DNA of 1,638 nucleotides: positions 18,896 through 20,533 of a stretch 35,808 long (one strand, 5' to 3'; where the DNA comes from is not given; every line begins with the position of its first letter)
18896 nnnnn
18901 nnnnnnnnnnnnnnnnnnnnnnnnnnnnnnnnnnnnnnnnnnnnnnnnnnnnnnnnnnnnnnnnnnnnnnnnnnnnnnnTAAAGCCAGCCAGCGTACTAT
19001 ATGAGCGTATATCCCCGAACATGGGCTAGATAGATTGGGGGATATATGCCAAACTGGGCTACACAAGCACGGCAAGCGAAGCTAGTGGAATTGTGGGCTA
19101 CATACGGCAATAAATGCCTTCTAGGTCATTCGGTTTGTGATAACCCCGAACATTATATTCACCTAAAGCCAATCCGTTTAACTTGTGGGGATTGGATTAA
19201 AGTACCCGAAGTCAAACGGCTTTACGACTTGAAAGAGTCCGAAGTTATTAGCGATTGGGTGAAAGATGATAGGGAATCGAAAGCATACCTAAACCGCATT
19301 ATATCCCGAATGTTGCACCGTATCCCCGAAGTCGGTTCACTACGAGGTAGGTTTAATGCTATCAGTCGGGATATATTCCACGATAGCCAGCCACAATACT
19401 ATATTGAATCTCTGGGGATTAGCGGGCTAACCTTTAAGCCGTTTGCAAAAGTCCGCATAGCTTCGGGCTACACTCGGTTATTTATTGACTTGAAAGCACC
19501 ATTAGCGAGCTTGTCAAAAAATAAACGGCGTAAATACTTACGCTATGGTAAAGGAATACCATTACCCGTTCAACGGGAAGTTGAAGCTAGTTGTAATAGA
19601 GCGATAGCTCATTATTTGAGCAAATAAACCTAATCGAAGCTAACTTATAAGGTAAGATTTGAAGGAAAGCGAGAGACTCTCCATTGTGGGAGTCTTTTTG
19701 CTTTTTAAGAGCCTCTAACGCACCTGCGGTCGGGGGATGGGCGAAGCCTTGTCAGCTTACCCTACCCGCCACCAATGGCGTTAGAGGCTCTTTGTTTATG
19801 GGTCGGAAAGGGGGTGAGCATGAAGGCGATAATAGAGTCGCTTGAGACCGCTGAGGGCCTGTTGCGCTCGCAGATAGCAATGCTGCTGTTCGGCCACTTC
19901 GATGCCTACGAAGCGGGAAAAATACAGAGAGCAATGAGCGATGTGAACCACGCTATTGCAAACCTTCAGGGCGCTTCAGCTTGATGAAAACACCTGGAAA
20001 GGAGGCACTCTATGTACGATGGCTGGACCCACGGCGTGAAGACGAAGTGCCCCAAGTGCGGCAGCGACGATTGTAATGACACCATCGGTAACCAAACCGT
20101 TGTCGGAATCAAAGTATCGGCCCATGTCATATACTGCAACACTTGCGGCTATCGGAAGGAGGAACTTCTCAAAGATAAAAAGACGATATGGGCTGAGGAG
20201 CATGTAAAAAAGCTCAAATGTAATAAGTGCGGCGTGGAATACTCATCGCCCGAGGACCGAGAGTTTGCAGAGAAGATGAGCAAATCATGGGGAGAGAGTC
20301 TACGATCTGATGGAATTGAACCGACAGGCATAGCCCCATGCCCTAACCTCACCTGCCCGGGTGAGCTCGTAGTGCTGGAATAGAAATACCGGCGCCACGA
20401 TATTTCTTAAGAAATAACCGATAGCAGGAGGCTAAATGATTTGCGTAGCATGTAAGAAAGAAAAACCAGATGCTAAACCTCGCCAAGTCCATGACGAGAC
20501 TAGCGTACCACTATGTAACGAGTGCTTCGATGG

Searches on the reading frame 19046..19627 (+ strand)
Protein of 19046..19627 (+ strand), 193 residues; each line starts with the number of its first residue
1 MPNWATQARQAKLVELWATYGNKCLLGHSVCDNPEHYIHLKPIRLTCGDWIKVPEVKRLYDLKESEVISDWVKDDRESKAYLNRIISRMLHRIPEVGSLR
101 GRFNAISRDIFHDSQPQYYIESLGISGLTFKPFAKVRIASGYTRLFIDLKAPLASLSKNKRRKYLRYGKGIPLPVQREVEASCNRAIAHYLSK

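Call 46: search_protein_families(library=pfam, proteins=[window:19046-19627:+], max_evalue=0.01)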
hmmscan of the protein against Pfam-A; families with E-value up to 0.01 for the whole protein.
window:19046-19627:+ (193 aa): 0 families

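Call 65: search_protein_families(library=padloc, proteins=[window:19046-19627:+], max_evalue=0.01)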
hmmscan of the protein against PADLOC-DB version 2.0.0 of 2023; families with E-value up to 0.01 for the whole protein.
window:19046-19627:+ (193 aa): 1 family
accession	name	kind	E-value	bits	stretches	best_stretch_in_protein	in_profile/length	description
PDLC01023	Csn2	-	0.0089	13.8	0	63-118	60-114/222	CRISPR type II-A/NMEMI-associated protein Csn2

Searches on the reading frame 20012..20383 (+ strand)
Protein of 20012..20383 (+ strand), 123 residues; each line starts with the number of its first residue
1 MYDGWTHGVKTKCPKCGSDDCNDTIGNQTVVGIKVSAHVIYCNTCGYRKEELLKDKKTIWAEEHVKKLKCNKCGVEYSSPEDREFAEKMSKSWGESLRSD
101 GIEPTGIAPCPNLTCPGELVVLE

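Call 46: search_protein_families(library=pfam, proteins=[window:20012-20383:+], max_evalue=0.01)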
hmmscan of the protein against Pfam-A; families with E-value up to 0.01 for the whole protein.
window:20012-20383:+ (123 aa): 0 families

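Call 65: search_protein_families(library=padloc, proteins=[window:20012-20383:+], max_evalue=0.01)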
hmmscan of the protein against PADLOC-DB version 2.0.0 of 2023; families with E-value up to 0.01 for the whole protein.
window:20012-20383:+ (123 aa): 1 family
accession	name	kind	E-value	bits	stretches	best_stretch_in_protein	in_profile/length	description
PDLC01232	Cas12a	-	0.0033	13.7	1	11-67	896-937/950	Cas12a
